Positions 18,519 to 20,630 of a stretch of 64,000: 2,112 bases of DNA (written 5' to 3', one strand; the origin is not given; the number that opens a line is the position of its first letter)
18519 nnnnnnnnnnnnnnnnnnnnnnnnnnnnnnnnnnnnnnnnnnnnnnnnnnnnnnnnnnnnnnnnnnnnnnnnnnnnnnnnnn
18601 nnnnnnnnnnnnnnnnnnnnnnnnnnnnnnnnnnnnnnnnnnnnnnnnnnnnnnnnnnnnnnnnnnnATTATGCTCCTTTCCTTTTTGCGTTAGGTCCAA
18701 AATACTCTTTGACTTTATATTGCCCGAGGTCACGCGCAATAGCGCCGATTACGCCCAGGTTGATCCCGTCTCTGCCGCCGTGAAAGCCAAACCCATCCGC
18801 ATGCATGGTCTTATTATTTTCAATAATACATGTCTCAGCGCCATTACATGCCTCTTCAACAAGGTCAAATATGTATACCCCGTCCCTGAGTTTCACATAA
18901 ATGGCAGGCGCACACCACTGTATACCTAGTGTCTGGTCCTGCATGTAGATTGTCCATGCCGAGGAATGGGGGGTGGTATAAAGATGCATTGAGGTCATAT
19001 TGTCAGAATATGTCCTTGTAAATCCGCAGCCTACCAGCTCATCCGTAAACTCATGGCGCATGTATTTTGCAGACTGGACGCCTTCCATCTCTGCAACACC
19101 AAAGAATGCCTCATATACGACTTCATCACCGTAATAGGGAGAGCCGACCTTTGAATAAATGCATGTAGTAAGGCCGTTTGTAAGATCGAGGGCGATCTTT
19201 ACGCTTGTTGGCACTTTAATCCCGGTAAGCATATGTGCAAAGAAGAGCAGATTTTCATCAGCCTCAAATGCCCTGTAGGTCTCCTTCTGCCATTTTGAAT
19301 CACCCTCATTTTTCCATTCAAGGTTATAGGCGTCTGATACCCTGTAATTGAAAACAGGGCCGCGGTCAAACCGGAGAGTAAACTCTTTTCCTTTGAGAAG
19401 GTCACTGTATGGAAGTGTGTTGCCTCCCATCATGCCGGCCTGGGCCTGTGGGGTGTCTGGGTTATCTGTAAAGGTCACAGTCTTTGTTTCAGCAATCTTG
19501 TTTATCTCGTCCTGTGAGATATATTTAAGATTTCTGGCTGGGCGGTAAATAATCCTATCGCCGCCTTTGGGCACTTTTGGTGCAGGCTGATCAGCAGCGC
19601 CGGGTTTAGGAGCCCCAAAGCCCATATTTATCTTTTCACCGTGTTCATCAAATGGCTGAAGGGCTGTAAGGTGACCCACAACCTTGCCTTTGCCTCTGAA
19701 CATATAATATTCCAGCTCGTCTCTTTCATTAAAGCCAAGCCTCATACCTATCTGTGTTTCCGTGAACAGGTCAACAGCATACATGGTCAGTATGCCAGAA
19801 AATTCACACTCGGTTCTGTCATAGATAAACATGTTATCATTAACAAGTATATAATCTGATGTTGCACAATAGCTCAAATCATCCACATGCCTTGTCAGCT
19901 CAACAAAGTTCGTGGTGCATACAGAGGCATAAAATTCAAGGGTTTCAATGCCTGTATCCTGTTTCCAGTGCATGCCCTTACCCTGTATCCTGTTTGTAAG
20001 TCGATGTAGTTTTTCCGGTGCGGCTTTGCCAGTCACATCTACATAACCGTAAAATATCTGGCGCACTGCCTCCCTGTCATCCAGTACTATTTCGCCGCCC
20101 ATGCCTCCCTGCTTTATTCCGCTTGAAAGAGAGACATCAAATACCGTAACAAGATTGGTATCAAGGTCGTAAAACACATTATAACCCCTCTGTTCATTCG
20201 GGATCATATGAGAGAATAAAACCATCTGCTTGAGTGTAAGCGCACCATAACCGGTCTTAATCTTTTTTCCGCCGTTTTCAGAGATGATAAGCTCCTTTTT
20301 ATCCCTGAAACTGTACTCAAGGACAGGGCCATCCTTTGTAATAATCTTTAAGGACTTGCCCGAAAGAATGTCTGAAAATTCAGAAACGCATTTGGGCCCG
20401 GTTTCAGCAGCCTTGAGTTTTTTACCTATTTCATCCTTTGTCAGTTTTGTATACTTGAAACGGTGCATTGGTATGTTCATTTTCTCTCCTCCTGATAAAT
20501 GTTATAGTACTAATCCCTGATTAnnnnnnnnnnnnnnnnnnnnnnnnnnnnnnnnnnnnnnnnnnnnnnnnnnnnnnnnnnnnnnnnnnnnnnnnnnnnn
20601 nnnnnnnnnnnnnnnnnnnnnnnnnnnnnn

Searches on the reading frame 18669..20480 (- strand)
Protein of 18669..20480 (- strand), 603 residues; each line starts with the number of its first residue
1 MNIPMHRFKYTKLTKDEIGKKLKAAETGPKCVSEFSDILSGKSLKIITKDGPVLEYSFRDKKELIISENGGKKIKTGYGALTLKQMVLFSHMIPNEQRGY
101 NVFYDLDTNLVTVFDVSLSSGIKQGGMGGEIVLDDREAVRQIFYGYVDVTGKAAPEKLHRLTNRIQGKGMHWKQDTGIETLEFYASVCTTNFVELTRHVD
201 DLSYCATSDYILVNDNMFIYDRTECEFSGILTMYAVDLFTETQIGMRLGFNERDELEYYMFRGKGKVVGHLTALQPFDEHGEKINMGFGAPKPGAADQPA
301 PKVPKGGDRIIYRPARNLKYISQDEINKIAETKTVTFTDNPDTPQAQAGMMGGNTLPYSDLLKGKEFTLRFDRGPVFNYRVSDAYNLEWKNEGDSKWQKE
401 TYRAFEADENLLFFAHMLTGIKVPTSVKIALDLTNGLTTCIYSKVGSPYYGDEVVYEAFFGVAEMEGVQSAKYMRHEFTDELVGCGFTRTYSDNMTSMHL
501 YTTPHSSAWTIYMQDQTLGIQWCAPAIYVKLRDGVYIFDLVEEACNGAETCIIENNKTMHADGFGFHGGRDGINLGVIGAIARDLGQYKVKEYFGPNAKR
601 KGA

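Call 3: search_protein_families(library=pfam, proteins=[window:18669-20480:-], max_evalue=1)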
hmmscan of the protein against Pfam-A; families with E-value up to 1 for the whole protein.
window:18669-20480:- (603 aa): 2 families
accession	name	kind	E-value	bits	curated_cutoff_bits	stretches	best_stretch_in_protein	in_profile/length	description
PF10703.15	MoaF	-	8.7e-20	71.1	23.3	3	350-445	13-106/108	MoaF N-terminal domain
PF17409.8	MoaF_C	-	0.00033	20.8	22.1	1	477-563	2-86/113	MoaF C-terminal domain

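Call 4: search_protein_families(library=ncbifam, proteins=[window:18669-20480:-], max_evalue=1)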
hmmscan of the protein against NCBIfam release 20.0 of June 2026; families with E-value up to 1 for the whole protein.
window:18669-20480:- (603 aa): 0 families

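Call 18: find_homologous_proteins(query=window:18669-20480:-)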
Query window:18669-20480:- (603 aa): 985 proteins with E <= 0.001 among 8000 candidates; the best 120 are listed.
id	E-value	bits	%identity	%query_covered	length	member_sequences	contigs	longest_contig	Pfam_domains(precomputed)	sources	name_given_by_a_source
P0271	0.0e+0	1337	94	100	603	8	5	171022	PF10703.16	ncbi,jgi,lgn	jgi:hypothetical protein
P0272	0.0e+0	1199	84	100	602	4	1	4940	PF10703.16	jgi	jgi:hypothetical protein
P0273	0.0e+0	1191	83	100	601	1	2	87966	PF10703.16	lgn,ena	-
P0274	0.0e+0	1144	80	100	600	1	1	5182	PF10703.16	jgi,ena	-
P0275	0.0e+0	1133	80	100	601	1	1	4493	PF10703.16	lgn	-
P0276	0.0e+0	1130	80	100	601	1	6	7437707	PF10703.16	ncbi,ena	-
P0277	0.0e+0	1129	81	100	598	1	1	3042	PF10703.16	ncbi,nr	ncbi:MAG: MoaF N-terminal domain-containing protein [Deltaproteobacteria bacterium]|nr:MoaF N-termin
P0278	0.0e+0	1111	80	100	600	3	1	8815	PF10703.16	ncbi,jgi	ncbi:MAG: MoaF N-terminal domain-containing protein [Desulfobacteraceae bacterium]|jgi:hypothetical 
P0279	0.0e+0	1111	79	100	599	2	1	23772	PF10703.16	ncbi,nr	ncbi:MAG: MoaF N-terminal domain-containing protein [Sedimentisphaerales bacterium]|nr:MoaF N-termin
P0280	0.0e+0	1097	79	100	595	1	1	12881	PF10703.16,PF17409.9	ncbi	-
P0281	0.0e+0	1074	77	100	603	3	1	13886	PF10703.16,PF17409.9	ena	-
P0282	0.0e+0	1069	75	100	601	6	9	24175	PF10703.16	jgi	jgi:hypothetical protein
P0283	0.0e+0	1058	74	100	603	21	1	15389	PF10703.16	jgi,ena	jgi:hypothetical protein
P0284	0.0e+0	1051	74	100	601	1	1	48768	PF10703.16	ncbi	-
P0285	0.0e+0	1049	74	100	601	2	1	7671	PF10703.16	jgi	jgi:hypothetical protein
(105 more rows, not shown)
